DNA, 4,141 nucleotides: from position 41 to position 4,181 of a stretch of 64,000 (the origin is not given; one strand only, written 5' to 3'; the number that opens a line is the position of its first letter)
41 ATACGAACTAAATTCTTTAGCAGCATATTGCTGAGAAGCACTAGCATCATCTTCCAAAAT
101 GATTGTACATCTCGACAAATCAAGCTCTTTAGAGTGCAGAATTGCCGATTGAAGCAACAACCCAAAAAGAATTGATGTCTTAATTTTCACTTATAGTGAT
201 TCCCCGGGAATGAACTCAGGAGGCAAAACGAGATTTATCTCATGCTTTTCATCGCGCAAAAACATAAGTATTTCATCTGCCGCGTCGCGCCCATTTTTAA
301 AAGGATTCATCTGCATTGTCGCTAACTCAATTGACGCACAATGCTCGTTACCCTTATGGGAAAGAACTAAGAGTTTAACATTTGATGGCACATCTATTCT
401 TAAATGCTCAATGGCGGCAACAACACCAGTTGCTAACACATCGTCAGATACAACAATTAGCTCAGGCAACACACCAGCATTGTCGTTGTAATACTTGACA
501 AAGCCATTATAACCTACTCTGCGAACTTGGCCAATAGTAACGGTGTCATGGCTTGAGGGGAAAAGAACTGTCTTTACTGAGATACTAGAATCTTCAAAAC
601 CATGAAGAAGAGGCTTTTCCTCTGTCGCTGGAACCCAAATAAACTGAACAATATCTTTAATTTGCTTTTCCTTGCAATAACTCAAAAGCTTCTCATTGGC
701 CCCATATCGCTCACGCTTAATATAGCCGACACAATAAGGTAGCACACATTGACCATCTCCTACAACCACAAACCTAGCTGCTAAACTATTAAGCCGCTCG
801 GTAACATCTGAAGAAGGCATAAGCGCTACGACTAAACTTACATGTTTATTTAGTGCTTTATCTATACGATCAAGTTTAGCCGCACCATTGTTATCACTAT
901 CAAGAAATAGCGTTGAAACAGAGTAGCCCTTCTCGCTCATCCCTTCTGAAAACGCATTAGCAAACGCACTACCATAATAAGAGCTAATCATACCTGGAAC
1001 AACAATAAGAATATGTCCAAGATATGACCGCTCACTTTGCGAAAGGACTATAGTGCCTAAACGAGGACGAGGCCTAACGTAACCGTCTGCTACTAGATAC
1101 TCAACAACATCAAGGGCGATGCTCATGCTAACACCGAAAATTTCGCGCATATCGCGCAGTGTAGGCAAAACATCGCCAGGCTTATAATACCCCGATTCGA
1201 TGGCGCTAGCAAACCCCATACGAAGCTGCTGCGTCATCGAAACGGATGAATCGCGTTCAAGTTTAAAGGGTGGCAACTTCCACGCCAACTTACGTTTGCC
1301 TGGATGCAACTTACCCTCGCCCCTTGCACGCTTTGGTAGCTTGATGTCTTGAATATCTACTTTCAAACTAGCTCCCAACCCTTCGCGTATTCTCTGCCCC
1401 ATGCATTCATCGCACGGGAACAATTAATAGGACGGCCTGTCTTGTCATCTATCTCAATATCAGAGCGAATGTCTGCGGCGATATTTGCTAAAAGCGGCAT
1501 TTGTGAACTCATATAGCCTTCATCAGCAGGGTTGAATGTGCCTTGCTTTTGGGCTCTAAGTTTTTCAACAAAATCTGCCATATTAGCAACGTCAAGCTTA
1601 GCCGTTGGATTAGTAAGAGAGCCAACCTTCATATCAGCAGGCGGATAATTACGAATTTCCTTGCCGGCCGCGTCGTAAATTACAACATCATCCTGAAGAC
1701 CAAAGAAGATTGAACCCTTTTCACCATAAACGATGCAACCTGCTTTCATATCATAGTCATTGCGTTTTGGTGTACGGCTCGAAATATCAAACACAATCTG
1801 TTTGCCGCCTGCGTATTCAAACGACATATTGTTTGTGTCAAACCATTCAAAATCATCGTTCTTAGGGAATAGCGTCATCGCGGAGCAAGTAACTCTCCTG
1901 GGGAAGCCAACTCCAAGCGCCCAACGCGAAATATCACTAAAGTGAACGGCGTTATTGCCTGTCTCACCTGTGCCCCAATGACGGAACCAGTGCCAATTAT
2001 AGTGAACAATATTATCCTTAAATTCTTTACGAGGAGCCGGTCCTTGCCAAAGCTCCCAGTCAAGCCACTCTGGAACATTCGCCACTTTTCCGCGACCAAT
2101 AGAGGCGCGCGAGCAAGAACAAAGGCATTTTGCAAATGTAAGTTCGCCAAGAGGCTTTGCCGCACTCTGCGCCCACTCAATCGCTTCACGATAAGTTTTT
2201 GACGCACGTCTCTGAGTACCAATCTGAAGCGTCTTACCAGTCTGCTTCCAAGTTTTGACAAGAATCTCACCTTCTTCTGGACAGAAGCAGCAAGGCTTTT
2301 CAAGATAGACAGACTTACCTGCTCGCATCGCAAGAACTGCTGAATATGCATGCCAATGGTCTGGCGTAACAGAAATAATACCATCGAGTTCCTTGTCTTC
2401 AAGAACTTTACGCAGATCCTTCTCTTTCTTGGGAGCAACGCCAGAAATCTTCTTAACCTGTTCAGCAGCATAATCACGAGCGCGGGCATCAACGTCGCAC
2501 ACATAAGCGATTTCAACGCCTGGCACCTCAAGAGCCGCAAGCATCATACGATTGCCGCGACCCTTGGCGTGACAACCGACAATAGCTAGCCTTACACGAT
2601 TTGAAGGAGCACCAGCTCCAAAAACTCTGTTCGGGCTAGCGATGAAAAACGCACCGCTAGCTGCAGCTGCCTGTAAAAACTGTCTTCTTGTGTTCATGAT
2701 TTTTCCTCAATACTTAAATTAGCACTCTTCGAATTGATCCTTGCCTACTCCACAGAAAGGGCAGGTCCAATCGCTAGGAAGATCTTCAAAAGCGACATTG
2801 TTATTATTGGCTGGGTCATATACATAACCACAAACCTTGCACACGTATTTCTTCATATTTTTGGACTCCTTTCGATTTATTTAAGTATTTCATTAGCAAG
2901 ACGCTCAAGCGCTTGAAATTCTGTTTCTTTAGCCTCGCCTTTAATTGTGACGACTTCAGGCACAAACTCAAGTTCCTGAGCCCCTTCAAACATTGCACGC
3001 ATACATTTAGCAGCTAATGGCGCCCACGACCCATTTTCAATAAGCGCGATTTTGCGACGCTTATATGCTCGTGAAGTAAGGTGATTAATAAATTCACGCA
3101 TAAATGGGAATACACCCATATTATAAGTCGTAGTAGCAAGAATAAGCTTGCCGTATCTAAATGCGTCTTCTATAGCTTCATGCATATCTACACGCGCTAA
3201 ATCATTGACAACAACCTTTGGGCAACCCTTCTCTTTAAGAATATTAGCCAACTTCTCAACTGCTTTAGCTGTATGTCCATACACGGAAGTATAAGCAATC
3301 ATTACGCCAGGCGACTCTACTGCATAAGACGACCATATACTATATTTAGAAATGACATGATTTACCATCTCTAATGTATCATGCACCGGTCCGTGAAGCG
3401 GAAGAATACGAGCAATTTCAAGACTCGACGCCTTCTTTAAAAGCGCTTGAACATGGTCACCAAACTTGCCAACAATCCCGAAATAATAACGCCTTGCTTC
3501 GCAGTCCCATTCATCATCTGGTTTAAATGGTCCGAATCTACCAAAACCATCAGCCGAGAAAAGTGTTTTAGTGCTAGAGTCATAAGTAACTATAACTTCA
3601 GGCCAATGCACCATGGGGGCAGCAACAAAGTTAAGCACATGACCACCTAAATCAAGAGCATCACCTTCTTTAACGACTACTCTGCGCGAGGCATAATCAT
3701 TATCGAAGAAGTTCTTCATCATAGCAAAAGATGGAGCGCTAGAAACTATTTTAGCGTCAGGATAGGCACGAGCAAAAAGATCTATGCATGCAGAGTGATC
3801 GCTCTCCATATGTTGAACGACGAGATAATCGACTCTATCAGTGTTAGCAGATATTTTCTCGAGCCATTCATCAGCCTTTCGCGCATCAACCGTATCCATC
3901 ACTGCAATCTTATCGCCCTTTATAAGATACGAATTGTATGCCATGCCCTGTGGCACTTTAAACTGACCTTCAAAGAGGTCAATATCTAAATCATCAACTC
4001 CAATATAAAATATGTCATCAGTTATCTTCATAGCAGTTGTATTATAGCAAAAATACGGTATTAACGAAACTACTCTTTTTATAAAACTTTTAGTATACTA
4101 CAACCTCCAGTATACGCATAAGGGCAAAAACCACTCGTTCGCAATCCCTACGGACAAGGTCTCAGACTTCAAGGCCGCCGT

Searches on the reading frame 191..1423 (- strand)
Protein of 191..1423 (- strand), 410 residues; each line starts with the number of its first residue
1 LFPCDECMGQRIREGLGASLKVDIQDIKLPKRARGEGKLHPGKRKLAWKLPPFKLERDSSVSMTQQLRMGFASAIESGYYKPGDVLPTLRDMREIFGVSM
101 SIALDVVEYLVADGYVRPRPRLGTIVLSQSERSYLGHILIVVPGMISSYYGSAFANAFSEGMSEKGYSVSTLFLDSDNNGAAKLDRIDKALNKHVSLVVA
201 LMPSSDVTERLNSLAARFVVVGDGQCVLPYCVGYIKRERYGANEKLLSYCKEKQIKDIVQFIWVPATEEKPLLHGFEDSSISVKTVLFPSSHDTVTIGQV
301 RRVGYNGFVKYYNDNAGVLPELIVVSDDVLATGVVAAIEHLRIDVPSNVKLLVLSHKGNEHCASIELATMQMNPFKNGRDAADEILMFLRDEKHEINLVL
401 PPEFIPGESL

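Call 14: search_protein_families(library=pfam, proteins=[window:191-1423:-])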
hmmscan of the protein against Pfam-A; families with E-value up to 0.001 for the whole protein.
window:191-1423:- (410 aa): 2 families
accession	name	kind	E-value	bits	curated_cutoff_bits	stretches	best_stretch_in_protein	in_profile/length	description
PF13377.12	Peripla_BP_3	-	1.1e-10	42.3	26.5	1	316-409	74-166/167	Periplasmic binding protein-like domain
PF00392.27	GntR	-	1.7e-07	31.2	27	1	74-126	12-64/64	Bacterial regulatory proteins, gntR family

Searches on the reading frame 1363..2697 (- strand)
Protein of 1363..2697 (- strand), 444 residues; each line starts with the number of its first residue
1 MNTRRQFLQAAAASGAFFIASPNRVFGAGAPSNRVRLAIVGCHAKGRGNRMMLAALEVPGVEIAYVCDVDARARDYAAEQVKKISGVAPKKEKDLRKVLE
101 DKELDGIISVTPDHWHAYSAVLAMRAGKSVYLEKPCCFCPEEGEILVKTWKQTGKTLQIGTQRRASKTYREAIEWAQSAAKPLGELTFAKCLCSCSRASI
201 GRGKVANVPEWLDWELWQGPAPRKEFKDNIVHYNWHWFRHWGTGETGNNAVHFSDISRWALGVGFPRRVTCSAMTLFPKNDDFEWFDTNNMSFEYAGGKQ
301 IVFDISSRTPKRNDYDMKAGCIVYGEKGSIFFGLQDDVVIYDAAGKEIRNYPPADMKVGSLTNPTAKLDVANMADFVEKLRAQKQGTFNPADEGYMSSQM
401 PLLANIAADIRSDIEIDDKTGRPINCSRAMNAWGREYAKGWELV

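Call 14: search_protein_families(library=pfam, proteins=[window:1363-2697:-])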
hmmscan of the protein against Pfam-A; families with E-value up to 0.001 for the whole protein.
window:1363-2697:- (444 aa): 4 families
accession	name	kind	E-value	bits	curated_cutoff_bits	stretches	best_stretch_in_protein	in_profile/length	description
PF01408.29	GFO_IDH_MocA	-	7.2e-11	43.3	24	1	36-160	2-119/120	Oxidoreductase family, NAD-binding Rossmann fold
PF19051.5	GFO_IDH_MocA_C2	-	2.1e-10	41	23.3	1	205-429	45-240/254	Oxidoreductase family, C-terminal alpha/beta domain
PF22725.1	GFO_IDH_MocA_C3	-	1.9e-09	38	27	1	232-330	32-123/124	GFO/IDH/MocA C-terminal domain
PF02894.22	GFO_IDH_MocA_C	-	1.7e-05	25.2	22.9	1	222-333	25-130/218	Oxidoreductase family, C-terminal alpha/beta domain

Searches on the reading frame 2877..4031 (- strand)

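Call 14: search_protein_families(library=pfam, proteins=[window:2877-4031:-])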
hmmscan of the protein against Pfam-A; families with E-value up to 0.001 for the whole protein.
window:2877-4031:- (384 aa): 4 families
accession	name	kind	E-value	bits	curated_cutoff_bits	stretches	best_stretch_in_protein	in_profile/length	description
PF19583.5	ODP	-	9.3e-15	55.4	27.2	1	32-214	3-194/194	ODP family beta lactamase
PF00753.33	Lactamase_B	-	2.1e-09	38.1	22.7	1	32-211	6-194/196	Metallo-beta-lactamase superfamily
PF12724.12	Flavodoxin_5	-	8e-07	29.9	27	1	244-332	1-82/145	Flavodoxin domain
PF00258.30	Flavodoxin_1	-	3.5e-05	24.4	25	1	245-316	1-74/143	Flavodoxin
